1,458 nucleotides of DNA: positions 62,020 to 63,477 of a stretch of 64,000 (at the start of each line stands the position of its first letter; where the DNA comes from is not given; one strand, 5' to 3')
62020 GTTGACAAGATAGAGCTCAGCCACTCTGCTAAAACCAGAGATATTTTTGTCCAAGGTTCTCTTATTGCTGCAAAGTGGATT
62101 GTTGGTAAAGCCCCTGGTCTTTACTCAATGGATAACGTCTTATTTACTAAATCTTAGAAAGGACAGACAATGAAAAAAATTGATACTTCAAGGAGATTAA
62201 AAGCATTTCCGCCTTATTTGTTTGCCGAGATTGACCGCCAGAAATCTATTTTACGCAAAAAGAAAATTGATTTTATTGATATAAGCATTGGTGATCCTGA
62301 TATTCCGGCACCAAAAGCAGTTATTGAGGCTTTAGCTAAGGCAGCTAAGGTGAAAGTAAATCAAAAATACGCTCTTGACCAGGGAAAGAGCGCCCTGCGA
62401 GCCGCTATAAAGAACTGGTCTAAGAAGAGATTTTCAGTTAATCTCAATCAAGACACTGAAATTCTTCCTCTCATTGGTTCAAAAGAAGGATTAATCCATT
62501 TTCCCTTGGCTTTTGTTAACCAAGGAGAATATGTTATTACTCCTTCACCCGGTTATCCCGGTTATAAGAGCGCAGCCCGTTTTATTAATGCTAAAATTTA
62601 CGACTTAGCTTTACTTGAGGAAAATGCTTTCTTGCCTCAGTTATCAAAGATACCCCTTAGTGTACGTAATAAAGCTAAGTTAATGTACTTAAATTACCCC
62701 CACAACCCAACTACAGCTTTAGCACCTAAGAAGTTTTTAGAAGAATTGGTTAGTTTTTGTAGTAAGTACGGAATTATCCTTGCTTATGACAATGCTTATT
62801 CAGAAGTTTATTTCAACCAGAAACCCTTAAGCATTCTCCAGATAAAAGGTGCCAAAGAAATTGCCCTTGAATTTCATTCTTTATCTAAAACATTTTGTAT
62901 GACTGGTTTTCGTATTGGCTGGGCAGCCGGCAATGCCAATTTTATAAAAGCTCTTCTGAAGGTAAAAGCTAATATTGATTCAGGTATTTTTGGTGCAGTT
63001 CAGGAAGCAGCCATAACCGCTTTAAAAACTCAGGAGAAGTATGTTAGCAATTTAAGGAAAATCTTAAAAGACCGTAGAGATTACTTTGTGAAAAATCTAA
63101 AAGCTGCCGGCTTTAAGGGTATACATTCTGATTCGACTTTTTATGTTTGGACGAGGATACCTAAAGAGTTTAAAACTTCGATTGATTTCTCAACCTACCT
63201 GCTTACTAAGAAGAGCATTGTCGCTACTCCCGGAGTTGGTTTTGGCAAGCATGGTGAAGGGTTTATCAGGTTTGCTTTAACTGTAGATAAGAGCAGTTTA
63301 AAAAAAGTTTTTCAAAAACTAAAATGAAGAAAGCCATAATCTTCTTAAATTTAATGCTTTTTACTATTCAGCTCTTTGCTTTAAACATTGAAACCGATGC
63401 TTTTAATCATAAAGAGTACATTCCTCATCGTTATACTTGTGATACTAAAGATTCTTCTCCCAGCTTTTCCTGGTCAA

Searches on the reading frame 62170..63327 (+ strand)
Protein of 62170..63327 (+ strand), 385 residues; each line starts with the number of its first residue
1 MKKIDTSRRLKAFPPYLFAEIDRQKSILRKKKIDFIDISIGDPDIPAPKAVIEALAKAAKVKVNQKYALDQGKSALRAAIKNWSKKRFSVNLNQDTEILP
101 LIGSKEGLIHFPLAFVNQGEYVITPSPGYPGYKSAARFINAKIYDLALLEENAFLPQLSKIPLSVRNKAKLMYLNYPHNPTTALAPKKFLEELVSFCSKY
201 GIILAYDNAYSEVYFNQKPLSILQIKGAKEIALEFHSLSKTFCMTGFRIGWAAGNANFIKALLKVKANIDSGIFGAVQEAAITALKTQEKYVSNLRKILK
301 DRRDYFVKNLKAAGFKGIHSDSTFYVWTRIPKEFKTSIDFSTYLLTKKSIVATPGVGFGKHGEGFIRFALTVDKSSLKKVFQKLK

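Call 56: find_encoding_contigs(protein=window:62170-63327:+, flank=10000, max_places=10)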
Protein window:62170-63327:+ (385 aa): 7 contigs read that carry it; 3 places shown.
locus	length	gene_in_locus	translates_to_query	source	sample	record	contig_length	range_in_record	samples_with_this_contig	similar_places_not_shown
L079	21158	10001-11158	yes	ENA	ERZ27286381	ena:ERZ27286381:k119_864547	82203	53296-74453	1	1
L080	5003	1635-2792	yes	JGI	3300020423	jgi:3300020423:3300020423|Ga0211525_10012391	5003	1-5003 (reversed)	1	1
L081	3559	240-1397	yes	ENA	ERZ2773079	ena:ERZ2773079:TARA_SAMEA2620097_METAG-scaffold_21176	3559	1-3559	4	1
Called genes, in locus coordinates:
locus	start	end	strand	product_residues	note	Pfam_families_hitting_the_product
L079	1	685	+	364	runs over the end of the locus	PF01960:ArgJ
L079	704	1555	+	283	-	PF00696:AA_kinase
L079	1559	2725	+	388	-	PF00202:Aminotran_3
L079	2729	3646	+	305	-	PF02729:OTCace_N, PF00185:OTCace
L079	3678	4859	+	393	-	PF00764:Arginosuc_synth, PF20979:Arginosuc_syn_C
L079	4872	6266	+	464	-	PF00206:Lyase_1, PF14698:ASL_C2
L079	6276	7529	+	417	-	PF00278:Orn_DAP_Arg_deC, PF02784:Orn_Arg_deC_N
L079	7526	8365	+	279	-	PF01678:DAP_epimerase, PF26317:CntK_N (weak), PF01678:DAP_epimerase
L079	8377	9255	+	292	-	PF00701:DHDPS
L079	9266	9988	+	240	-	PF01113:DapB_N, PF05173:DapB_C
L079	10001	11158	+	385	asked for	PF00155:Aminotran_1_2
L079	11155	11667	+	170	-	PF01161:PBP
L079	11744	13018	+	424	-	PF03952:Enolase_N, PF07476:MAAL_C (faint), PF00113:Enolase_C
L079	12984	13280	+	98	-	PF04977:DivIC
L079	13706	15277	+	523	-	-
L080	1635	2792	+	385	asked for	PF00155:Aminotran_1_2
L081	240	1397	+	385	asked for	PF00155:Aminotran_1_2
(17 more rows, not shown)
